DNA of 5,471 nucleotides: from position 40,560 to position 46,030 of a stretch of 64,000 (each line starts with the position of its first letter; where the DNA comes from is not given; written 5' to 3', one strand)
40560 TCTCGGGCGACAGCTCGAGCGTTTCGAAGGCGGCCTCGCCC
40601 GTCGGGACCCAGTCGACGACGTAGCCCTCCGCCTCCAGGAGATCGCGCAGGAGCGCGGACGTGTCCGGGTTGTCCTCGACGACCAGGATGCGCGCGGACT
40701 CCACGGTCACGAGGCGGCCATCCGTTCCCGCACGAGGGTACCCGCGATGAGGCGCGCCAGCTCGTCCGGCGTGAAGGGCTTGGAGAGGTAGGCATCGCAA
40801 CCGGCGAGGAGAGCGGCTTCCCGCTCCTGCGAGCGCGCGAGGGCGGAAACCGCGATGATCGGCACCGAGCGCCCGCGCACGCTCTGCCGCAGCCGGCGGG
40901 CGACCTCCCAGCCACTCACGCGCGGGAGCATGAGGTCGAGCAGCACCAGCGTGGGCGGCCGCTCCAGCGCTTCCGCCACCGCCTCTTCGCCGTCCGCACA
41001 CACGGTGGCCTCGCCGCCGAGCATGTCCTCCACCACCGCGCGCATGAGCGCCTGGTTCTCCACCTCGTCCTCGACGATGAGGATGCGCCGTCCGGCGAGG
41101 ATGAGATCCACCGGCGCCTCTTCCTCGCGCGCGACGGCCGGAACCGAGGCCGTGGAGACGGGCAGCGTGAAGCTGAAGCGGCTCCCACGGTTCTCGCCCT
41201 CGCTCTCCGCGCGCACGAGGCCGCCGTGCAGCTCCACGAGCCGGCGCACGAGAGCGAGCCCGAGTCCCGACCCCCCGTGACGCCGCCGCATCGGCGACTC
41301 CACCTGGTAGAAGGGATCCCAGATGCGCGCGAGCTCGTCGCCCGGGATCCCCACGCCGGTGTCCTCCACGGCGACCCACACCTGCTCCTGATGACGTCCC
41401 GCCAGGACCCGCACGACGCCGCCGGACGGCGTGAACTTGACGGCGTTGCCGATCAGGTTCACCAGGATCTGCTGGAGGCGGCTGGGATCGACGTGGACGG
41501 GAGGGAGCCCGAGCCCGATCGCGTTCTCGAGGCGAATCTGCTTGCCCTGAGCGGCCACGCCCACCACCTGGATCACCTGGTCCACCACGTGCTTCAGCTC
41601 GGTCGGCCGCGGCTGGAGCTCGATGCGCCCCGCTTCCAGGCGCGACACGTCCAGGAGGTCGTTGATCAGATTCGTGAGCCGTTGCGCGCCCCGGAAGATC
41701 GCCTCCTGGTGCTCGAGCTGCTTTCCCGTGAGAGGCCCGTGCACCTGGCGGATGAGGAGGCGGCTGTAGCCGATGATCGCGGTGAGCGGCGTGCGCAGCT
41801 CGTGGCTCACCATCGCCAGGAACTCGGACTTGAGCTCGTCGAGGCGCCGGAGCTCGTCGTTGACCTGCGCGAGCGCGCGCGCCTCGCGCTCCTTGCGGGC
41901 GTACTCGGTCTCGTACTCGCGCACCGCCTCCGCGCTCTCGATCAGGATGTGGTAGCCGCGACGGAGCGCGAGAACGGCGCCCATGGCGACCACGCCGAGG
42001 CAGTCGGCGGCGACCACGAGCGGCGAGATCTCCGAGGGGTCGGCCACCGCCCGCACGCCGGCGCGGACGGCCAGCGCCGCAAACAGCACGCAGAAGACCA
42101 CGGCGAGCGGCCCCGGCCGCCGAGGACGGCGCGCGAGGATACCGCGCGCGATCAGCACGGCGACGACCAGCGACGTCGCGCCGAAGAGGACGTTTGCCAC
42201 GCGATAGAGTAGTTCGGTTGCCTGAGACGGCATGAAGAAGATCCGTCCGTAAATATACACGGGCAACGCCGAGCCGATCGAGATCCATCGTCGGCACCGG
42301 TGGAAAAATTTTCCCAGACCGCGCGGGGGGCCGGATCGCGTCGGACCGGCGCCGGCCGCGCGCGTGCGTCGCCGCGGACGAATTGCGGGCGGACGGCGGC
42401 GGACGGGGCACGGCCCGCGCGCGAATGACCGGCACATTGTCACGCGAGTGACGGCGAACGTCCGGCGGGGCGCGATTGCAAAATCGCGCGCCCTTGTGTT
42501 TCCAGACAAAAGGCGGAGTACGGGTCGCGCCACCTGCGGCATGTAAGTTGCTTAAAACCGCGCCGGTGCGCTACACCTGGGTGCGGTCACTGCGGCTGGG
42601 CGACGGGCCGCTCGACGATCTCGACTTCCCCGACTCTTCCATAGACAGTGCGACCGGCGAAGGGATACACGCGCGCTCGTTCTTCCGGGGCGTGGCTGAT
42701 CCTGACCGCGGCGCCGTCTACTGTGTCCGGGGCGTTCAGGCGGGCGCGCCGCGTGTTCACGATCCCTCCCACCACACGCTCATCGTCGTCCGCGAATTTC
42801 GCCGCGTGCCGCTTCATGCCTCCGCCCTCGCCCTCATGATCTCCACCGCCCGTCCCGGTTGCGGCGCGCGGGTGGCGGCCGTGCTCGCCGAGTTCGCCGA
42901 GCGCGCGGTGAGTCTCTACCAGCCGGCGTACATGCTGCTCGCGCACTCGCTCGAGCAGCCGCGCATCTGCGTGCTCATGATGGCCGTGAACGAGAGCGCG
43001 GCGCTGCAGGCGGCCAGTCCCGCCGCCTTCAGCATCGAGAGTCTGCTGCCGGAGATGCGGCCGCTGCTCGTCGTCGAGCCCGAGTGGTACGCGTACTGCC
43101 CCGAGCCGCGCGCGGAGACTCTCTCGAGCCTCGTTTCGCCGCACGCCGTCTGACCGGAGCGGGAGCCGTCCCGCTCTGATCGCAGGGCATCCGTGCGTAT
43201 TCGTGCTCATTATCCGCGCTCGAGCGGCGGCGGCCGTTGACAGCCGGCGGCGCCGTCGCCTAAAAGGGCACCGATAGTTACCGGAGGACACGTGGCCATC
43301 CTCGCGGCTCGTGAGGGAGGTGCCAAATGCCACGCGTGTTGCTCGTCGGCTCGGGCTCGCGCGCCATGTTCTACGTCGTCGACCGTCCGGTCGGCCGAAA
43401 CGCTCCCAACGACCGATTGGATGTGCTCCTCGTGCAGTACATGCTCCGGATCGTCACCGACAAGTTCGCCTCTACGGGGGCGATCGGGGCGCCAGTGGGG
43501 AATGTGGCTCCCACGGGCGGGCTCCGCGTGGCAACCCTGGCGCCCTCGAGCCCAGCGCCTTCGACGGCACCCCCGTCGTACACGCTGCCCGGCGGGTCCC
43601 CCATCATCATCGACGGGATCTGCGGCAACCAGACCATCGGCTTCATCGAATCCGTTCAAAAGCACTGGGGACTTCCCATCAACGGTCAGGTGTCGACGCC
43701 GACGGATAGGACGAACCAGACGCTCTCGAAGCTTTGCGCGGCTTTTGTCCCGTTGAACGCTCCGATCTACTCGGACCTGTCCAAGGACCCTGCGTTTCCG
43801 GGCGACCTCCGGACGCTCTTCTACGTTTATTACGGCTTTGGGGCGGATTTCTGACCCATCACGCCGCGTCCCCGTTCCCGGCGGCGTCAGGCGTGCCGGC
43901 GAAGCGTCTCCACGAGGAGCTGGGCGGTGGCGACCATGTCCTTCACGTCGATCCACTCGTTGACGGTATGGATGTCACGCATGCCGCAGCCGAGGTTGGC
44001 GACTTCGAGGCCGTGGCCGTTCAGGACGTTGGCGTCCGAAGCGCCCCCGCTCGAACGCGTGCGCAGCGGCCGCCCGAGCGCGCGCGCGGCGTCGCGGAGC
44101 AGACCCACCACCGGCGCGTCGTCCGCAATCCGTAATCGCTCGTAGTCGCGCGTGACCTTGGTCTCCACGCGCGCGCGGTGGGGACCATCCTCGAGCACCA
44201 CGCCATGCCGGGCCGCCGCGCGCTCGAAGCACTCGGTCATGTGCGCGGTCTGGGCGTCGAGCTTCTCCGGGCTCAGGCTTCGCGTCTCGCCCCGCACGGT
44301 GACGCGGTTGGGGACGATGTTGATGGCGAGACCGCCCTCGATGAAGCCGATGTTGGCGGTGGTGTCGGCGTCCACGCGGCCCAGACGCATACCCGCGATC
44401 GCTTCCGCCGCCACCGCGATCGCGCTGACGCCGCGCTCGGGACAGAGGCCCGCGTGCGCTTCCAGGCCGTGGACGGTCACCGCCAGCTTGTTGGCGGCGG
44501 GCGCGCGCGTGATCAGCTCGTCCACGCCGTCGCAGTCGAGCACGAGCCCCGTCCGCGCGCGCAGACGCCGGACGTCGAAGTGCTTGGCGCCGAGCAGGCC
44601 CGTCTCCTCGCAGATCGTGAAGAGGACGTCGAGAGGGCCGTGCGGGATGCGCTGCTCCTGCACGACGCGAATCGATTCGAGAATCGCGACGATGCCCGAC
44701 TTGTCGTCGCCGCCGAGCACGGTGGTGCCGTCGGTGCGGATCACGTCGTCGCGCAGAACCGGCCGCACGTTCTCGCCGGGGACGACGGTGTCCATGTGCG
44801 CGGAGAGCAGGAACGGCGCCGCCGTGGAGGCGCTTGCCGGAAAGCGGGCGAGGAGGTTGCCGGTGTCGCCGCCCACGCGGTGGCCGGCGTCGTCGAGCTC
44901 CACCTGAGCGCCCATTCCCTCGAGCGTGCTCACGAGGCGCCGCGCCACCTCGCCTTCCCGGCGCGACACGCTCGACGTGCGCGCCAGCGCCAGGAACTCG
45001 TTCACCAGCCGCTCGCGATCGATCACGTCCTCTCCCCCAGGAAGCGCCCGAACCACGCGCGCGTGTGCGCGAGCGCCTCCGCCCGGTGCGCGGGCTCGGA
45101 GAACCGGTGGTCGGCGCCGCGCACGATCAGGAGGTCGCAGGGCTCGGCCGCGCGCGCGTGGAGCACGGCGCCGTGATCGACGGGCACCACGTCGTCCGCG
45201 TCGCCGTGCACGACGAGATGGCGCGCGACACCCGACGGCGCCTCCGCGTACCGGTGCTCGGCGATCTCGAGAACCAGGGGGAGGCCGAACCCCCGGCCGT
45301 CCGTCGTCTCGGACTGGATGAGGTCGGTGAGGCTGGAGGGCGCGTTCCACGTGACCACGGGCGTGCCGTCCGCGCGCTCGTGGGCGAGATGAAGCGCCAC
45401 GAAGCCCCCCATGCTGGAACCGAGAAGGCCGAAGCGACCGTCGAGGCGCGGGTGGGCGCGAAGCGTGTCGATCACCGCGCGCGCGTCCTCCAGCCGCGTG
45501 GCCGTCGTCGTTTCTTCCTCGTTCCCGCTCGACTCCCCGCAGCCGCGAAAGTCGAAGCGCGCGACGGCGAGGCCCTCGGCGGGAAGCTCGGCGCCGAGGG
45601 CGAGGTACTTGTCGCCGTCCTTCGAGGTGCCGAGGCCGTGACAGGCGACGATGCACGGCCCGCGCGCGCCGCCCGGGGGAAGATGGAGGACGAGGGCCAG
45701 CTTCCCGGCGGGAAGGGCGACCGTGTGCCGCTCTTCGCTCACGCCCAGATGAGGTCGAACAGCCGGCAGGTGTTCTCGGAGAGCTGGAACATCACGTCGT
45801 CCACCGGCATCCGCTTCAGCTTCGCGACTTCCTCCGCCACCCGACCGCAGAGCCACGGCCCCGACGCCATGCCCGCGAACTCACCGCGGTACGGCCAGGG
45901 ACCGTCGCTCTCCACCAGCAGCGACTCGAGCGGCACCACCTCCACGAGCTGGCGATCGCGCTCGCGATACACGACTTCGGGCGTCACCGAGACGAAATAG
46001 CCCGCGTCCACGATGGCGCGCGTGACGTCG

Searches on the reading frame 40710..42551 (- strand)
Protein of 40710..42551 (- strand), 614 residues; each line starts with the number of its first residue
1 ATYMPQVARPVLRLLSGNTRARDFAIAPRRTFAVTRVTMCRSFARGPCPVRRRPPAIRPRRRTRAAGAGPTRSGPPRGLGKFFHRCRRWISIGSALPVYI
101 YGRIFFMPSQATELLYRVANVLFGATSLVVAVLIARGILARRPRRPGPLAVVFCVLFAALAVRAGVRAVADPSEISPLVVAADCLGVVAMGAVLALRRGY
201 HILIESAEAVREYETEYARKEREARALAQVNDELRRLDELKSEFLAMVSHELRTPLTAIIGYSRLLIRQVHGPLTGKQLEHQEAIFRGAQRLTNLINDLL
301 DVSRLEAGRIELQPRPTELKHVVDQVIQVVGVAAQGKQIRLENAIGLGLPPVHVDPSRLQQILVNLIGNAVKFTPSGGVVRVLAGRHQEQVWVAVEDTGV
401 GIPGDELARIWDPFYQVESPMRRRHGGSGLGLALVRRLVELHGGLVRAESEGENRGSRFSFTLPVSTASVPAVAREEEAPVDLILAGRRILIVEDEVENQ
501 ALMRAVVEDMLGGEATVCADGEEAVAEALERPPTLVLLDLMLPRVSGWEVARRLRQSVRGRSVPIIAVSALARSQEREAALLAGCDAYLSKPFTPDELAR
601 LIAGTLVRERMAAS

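Call 74: search_protein_families(library=pfam, proteins=[window:40710-42551:-], max_evalue=0.0001)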
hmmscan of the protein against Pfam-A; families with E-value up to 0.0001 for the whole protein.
window:40710-42551:- (614 aa): 3 families
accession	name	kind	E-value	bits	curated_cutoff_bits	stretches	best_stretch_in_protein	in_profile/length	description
PF02518.31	HATPase_c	-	3.2e-28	98.8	26.4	1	355-466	2-110/111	Histidine kinase-, DNA gyrase B-, and HSP90-like ATPase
PF00072.30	Response_reg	-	5.4e-21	75.3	30.2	1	490-602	1-110/111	Response regulator receiver domain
PF00512.31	HisKA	-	7.1e-21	74.5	26.9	1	241-308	2-66/66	His Kinase A (phospho-acceptor) domain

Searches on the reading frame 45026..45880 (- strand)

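Call 75: search_protein_families(library=pfam, proteins=[window:45026-45880:-], max_evalue=0.0001)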
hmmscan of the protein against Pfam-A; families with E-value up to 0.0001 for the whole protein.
window:45026-45880:- (285 aa): 6 families
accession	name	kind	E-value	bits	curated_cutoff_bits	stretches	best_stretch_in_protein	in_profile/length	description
PF12146.15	Hydrolase_4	-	5.3e-16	59.1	27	1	76-171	6-99/239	Serine aminopeptidase, S33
PF00561.26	Abhydrolase_1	-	3.5e-11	43.7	25.8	1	76-169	2-90/245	alpha/beta hydrolase fold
PF02129.25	Peptidase_S15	-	7.2e-11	42.7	23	1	60-181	4-128/262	X-Pro dipeptidyl-peptidase (S15 family)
PF00326.27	Peptidase_S9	-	1.8e-10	41.1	22.6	1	102-282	13-211/213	Prolyl oligopeptidase family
PF12697.13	Abhydrolase_6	-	4.8e-10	40.9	26.3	1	77-174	1-89/217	Alpha/beta hydrolase family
PF20408.4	Abhydrolase_11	-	1.3e-08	35.2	27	1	76-264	4-171/193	Alpha/beta hydrolase domain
